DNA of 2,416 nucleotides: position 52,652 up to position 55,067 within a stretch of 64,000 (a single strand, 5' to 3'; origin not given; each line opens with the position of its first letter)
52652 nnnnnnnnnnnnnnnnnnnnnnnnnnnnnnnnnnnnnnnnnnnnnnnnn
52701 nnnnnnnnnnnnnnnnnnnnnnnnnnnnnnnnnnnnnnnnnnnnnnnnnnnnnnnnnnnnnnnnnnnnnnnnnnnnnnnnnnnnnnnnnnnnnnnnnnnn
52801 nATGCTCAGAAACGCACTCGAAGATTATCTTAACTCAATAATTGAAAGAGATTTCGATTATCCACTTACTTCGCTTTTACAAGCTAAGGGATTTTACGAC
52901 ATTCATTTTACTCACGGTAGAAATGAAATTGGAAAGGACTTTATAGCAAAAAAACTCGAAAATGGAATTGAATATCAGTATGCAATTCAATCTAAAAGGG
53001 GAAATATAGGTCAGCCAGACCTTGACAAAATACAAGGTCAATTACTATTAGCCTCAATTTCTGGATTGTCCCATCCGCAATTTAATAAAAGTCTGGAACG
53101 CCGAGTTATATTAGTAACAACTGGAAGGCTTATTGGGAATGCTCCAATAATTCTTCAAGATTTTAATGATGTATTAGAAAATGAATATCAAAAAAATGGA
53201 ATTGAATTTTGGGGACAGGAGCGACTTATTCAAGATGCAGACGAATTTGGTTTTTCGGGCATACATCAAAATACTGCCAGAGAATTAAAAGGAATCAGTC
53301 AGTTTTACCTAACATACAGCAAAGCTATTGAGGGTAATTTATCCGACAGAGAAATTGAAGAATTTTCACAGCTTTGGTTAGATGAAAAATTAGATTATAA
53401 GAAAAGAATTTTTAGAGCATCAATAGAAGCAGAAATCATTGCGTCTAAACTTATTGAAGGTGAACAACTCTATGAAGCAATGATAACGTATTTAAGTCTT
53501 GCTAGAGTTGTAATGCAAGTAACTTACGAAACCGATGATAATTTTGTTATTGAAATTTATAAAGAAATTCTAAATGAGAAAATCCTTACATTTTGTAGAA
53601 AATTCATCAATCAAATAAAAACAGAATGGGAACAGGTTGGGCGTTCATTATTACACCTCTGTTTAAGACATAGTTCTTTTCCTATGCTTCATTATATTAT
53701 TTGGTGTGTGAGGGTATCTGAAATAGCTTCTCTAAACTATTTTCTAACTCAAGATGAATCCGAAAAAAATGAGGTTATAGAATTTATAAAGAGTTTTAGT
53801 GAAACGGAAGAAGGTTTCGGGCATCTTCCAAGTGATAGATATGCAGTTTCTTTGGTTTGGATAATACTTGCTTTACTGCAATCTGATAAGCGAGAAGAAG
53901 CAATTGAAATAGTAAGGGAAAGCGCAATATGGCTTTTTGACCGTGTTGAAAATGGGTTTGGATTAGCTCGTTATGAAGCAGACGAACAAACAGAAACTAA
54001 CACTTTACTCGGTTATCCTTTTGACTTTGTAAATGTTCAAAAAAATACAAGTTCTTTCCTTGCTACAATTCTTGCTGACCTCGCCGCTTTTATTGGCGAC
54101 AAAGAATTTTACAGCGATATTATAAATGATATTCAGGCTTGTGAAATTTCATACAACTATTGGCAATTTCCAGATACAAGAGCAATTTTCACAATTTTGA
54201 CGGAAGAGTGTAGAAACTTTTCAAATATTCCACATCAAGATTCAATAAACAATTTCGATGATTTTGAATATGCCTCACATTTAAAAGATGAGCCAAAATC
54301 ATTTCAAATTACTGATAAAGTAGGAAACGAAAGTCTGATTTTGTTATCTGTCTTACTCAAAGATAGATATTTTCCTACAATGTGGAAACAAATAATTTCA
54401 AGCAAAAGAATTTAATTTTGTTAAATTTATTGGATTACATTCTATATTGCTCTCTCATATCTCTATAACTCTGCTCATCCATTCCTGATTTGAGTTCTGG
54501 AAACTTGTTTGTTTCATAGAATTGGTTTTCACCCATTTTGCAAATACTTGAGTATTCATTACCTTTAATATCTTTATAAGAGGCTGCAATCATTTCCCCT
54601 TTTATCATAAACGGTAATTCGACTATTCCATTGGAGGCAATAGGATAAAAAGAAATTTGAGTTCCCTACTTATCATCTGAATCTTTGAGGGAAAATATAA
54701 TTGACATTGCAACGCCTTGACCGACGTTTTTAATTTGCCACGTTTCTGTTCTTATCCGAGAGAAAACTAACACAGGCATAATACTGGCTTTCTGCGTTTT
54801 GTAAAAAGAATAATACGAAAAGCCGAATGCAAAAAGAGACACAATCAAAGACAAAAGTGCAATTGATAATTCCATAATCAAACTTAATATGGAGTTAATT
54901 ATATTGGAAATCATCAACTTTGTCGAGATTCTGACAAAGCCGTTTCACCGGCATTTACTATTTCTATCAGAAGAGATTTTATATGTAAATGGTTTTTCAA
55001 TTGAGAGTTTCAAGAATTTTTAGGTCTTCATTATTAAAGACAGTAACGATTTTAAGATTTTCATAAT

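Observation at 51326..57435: Candidate undescribed defence locus in the island cargo: duplicated unknown protein, Mrr-like nuclease with unknown domain, and nuclease-fold/methyltransferase fusion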

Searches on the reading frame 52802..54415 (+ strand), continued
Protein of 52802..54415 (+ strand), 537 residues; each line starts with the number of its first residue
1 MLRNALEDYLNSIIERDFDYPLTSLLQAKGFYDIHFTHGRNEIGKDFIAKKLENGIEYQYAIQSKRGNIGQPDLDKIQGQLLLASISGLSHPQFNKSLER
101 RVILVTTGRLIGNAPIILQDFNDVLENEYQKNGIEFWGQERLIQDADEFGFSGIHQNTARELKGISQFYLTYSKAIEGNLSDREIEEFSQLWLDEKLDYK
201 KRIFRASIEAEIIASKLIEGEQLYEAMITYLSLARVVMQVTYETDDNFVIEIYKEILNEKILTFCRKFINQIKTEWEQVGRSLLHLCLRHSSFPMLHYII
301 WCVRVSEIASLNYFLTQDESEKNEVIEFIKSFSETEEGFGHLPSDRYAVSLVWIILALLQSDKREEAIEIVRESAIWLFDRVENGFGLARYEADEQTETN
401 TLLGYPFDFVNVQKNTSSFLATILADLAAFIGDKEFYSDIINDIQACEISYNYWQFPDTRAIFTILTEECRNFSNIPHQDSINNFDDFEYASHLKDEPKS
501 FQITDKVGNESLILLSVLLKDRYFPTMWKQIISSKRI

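Call 35: search_solved_structures(query=A3, max_evalue=1)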
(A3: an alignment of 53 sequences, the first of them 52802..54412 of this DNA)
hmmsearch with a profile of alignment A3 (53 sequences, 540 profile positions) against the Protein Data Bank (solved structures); distinct sequences matched with E-value up to 1: 3.
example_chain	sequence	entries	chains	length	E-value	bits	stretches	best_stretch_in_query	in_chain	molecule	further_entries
1ecw_A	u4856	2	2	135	0.0041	19.2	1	294-377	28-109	GAG POLYPROTEIN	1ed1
5wos_A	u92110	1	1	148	0.21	13.5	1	194-272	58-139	CNPV058 bcl-2 like protein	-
2k4e_A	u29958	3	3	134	0.6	12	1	297-377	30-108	HIV-2 unmyristoylated matrix protein | HIV-2 myristoylated matrix protein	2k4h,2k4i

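Call 40: search_dna_similar(query=window:52802-54412:+, collection=plasmids, mode=protein, max_rows=15)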
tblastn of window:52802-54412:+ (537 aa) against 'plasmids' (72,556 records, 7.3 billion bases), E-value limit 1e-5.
Records with a match: 1; places in all: 1; records where one place covers at least 80% of the query: 1.
Best place of each record, by identity: <60% 1.
By first word of the organism name: Rhodococcus 1.
By predicted mobility (MOB-suite, as given by PLSDB): mobilizable 1.
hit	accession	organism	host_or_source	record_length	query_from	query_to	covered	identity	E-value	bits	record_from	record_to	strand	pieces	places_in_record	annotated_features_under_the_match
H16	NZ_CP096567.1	Rhodococcus qingshengii JCM 15477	sandy loam,soil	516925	2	449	83%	29.6%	1e-46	182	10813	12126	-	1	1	restriction endonuclease | hypothetical protein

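Call 41: get_annotated_region(hit=H16, flank=6000)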
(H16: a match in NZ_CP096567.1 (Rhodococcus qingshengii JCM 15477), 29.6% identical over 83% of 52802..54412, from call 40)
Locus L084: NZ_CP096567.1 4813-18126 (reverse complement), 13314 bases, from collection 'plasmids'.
description: Rhodococcus qingshengii JCM 15477 strain djl-6 plasmid pdjl-6-4, complete sequence
organism: Rhodococcus qingshengii JCM 15477 (NCBI taxid 1303681)
taxonomy: Bacteria; Actinomycetota; Actinomycetes; Mycobacteriales; Nocardiaceae; Rhodococcus; Rhodococcus qingshengii; Rhodococcus qingshengii JCM 15477
host: -; source: sandy loam,soil; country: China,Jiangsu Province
typing (MOB-suite, as given by PLSDB): mobilizable; relaxase MOBP
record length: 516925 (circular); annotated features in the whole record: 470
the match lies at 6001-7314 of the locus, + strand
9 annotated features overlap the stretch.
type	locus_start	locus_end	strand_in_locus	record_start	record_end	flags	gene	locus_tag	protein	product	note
CDS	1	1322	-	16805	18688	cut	-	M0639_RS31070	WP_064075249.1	ATP-dependent endonuclease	-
CDS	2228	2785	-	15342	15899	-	-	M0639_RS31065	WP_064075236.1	hypothetical protein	-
CDS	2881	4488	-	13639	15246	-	-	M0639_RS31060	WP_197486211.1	exonuclease domain-containing protein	-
CDS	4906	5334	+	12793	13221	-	-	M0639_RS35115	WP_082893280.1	AAA family ATPase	-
CDS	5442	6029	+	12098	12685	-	-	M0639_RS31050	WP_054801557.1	hypothetical protein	-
CDS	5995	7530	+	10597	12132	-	-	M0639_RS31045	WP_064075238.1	restriction endonuclease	-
CDS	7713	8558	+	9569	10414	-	-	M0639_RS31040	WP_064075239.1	hypothetical protein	-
CDS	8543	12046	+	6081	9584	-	-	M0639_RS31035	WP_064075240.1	DEAD/DEAH box helicase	-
CDS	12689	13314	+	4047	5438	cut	-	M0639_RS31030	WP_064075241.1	hypothetical protein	-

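Call 49: search_protein_families(library=pfam, alignment_id=A5, max_evalue=0.00001)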
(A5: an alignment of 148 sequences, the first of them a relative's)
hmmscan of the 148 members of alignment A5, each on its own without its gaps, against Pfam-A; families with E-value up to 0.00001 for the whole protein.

A. member 1, L001:2643-5228:- (862 aa): 5 families
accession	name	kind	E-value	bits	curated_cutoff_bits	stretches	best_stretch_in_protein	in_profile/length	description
PF04851.21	ResIII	-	2e-41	142.1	22.5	1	194-346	4-163/164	Type III restriction enzyme, res subunit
PF18766.7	SWI2_SNF2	-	1.7e-16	61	26.7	1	197-347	1-157/221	SWI2/SNF2 ATPase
PF00270.35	DEAD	-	1e-11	45.3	26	1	196-350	2-165/167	DEAD/DEAH box helicase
PF04313.20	HSDR_N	-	1.1e-08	35.6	25.1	1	36-125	109-195/198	Type I restriction enzyme R protein N terminus (HSDR_N)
PF13588.12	HSDR_N_2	-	6.7e-07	29.8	25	1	54-126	28-100/110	Type I restriction enzyme R protein N terminus (HSDR_N)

B. families by the number of members that match (of 148 scanned): 149 families (the first 25 are shown)
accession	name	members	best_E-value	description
PF00239.26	Resolvase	3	5e-46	Resolvase, N terminal domain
PF04851.21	ResIII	3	2e-41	Type III restriction enzyme, res subunit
PF07669.17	Eco57I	3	6.2e-34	Eco57I restriction-modification methylase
PF00589.27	Phage_integrase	3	4.6e-25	Phage integrase family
PF13424.12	TPR_12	3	3.7e-09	Tetratricopeptide repeat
PF00437.27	T2SSE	2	4.5e-143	Type II/IV secretion system protein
PF00006.31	ATP-synt_ab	2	1.6e-85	ATP synthase alpha/beta family, nucleotide-binding domain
PF22837.1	M_Eco57I_C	2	1.5e-45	Type II methyltransferase M.Eco57I, C-terminal domain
PF00528.27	BPD_transp_1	2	5.7e-22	Binding-protein-dependent transport system inner membrane component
PF13517.12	FG-GAP_3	2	1.6e-21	FG-GAP-like repeat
PF00665.32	rve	2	8.3e-21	Integrase core domain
PF03477.21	ATP-cone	2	2.8e-19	ATP cone domain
PF02874.29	ATP-synt_ab_N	2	8.5e-19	ATP synthase alpha/beta family, beta-barrel domain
PF22811.2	Zn_ribbon_NrdR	2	1e-17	Transcriptional repressor NrdR-like, N-terminal domain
PF07719.23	TPR_2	2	6e-17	Tetratricopeptide repeat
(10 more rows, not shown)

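Call 50: search_protein_families(library=padloc, alignment_id=A5, max_evalue=1e-10)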
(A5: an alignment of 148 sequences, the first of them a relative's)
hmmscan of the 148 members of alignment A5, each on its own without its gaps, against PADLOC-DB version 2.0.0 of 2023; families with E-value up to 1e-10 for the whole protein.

A. member 1, L001:2643-5228:- (862 aa): 10 families
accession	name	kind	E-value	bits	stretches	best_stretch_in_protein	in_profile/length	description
PDLC03047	REase_I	-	3.9e-63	211.6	1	195-645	345-737/1107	Type I restriction enzyme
PDLC03049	REase_I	-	1.8e-39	133.4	1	54-354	48-331/807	Type I restriction enzyme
PDLC03042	REase_I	-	2.1e-28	96.2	1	189-601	438-830/1170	Type I restriction enzyme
PDLC02707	PbeA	-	8.8e-22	75.4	1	178-351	237-419/672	PbeA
PDLC03658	mREase_IV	-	3.3e-18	62.8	1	199-346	231-372/953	Type IV methyl-directed restriction enzyme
PDLC03659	mREase_IV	-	2.5e-16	56.8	1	208-346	234-372/945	Type IV methyl-directed restriction enzyme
PDLC02704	PbeA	-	1e-14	52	1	193-601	254-631/682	PbeA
PDLC03045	REase_I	-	5e-14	49.2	1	220-356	291-434/995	Type I restriction enzyme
PDLC03597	REase_MTase_IIG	-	5.3e-13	45.4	0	188-264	162-238/1646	Type IIG restriction enzyme-methyltransferase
PDLC02706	PbeA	-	1.6e-12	44.8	1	195-349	271-435/722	PbeA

B. families by the number of members that match (of 148 scanned): 117 families (the first 25 are shown)
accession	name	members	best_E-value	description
PDLC04134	mad2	4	2.9e-23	mads_2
PDLC03604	REase_MTase_IIG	3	0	Type IIG restriction enzyme-methyltransferase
PDLC03267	MTase_II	3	2.2e-203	Type II methyltransferase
PDLC03335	MTase_II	3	2.6e-52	Type II methyltransferase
PDLC03248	MTase_II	3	1.2e-28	Type II methyltransferase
PDLC03313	MTase_II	3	1.9e-18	Type II methyltransferase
PDLC03301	MTase_II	2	9.9e-75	Type II methyltransferase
PDLC03331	MTase_II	2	2e-35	Type II methyltransferase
PDLC02707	PbeA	2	8.5e-32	PbeA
PDLC03612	REase_MTase_IIG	2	1.5e-28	Type IIG restriction enzyme-methyltransferase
PDLC02704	PbeA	2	5.6e-24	PbeA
PDLC03222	MTase_II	2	2.2e-22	Type II methyltransferase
PDLC03226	MTase_II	2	9.5e-22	Type II methyltransferase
PDLC03328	MTase_II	2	1.8e-21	Type II methyltransferase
PDLC03348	MTase_II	2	2.5e-12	Type II methyltransferase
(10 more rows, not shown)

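Call 55: search_protein_families(library=phrogs, proteins=[window:52802-54415:+], max_evalue=0.01)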
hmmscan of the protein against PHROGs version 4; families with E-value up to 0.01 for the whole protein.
window:52802-54415:+ (537 aa): 0 families

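Call 56: find_related_loci(query=A3, collection=viral_contigs, flank=8000)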
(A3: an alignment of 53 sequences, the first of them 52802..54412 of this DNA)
Query A3 (537 aa) in viral_contigs; peptide patterns used: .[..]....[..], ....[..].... (x = any residue, [..] = any of these).
172 stretches matched a pattern, but none encodes a relative of the query by tblastn (E <= 1e-3).

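Call 82: search_protein_families(library=padloc, alignment_id=A7, max_evalue=0.001)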
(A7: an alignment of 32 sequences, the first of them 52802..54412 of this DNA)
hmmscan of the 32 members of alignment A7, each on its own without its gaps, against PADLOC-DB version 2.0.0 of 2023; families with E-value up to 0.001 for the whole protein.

A. member 1, window:52802-54412:+ (537 aa): 0 families

B. families by the number of members that match (of 32 scanned): 1 family
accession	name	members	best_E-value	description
PDLC03926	OloB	21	7.3e-16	-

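Call 86: search_protein_families(library=padloc, proteins=[L020:10001-11587:+, L034:10001-11572:+, L045:10001-11539:+, L054:10001-11521:+, L059:10001-11590:+, L013:10001-11599:+, L084:5995-7527:+, L027:10001-11566:+, L020:9463-10029:+, L034:9445-10029:+], max_evalue=0.01)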
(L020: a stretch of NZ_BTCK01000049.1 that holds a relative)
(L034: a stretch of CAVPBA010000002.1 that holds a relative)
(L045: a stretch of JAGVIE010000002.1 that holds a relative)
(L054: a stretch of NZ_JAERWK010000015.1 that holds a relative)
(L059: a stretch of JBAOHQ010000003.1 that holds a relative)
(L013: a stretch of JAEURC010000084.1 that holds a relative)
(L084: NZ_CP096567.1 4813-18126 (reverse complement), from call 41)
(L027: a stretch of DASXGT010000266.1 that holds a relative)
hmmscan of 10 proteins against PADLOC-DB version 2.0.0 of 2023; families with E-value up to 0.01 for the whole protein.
L020:10001-11587:+ (529 aa): 1 family
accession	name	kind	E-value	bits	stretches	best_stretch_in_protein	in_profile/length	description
PDLC03926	OloB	-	2e-12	45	1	38-381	39-401/556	-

L034:10001-11572:+ (524 aa): 1 family
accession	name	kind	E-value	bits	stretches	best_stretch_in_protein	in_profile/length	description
PDLC03926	OloB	-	2.1e-09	35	1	7-146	6-153/556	-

L045:10001-11539:+ (513 aa): 0 families

L054:10001-11521:+ (507 aa): 0 families

L059:10001-11590:+ (530 aa): 1 family
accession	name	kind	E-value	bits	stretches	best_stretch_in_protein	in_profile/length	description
PDLC03926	OloB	-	2.1e-07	28.4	1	16-436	17-453/556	-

L013:10001-11599:+ (533 aa): 1 family
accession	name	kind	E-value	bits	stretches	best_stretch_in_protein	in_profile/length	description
PDLC03926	OloB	-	4.6e-08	30.6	1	6-146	5-151/556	-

L084:5995-7527:+ (511 aa): 0 families

L027:10001-11566:+ (522 aa): 1 family
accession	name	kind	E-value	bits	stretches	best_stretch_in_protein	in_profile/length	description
PDLC03926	OloB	-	3.4e-08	31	1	5-148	4-155/556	-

L020:9463-10029:+ (189 aa): 0 families

L034:9445-10029:+ (195 aa): 0 families

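Call 93: search_dna_similar(query=L020:10001-11587:+, collection=plasmids, mode=protein, max_evalue=0.001, max_rows=20)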
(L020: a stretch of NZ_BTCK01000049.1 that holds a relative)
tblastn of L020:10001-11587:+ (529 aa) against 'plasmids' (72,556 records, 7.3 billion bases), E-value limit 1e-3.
Records with a match: 1; places in all: 1; records where one place covers at least 80% of the query: 1.
Best place of each record, by identity: <60% 1.
By first word of the organism name: Rhodococcus 1.
By predicted mobility (MOB-suite, as given by PLSDB): mobilizable 1.
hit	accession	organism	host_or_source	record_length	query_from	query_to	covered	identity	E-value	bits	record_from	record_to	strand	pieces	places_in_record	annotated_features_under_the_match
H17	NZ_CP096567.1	Rhodococcus qingshengii JCM 15477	sandy loam,soil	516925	1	519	98%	31.0%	7e-54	204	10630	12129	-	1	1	restriction endonuclease | hypothetical protein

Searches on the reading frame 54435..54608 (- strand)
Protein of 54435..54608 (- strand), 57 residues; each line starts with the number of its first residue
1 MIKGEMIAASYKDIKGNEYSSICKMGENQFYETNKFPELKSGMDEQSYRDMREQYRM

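Call 4: search_protein_families(library=pfam, proteins=[window:54435-54608:-], max_evalue=0.1)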
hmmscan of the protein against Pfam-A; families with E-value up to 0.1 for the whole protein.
window:54435-54608:- (57 aa): 0 families

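Call 5: search_protein_families(library=padloc, proteins=[window:54435-54608:-], max_evalue=0.1)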
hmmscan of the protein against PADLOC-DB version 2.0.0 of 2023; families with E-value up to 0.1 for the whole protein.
window:54435-54608:- (57 aa): 0 families

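Call 6: search_protein_families(library=ncbifam, proteins=[window:54435-54608:-], max_evalue=0.1)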
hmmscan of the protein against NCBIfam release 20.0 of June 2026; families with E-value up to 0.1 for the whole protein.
window:54435-54608:- (57 aa): 1 family
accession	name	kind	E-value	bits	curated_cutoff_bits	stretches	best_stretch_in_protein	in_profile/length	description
NF052414.1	NOV3GF23_fam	equivalog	0.0056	17.2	165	1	7-47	62-104/124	NOV3GF23 family terpene biosynthesis-related protein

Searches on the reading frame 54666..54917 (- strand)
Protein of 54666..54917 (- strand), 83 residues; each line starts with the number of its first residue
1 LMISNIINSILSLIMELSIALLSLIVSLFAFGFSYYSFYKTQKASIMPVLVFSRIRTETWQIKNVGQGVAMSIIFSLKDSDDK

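Call 4: search_protein_families(library=pfam, proteins=[window:54666-54917:-], max_evalue=0.1)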
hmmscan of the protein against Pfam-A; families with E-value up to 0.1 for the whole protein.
window:54666-54917:- (83 aa): 2 families
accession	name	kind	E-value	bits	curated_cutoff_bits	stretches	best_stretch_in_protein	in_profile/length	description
PF14897.12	EpsG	-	0.047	13.2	30.1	1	5-75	51-121/326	EpsG family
PF04211.18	MtrC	-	0.076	12.5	25.5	1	3-49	212-258/268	Tetrahydromethanopterin S-methyltransferase, subunit C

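Call 5: search_protein_families(library=padloc, proteins=[window:54666-54917:-], max_evalue=0.1)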
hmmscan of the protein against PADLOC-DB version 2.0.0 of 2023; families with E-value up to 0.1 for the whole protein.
window:54666-54917:- (83 aa): 0 families

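Call 6: search_protein_families(library=ncbifam, proteins=[window:54666-54917:-], max_evalue=0.1)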
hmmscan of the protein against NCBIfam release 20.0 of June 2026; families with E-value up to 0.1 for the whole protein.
window:54666-54917:- (83 aa): 1 family
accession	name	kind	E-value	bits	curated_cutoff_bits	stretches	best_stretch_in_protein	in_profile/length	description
TIGR01291.1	nodJ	subfamily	0.017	14.7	206.65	1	13-68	146-199/253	ABC-2 type transporter, NodJ family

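Call 55: search_protein_families(library=phrogs, proteins=[window:54666-54917:-], max_evalue=0.01)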
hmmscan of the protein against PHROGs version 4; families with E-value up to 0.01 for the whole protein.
window:54666-54917:- (83 aa): 0 families
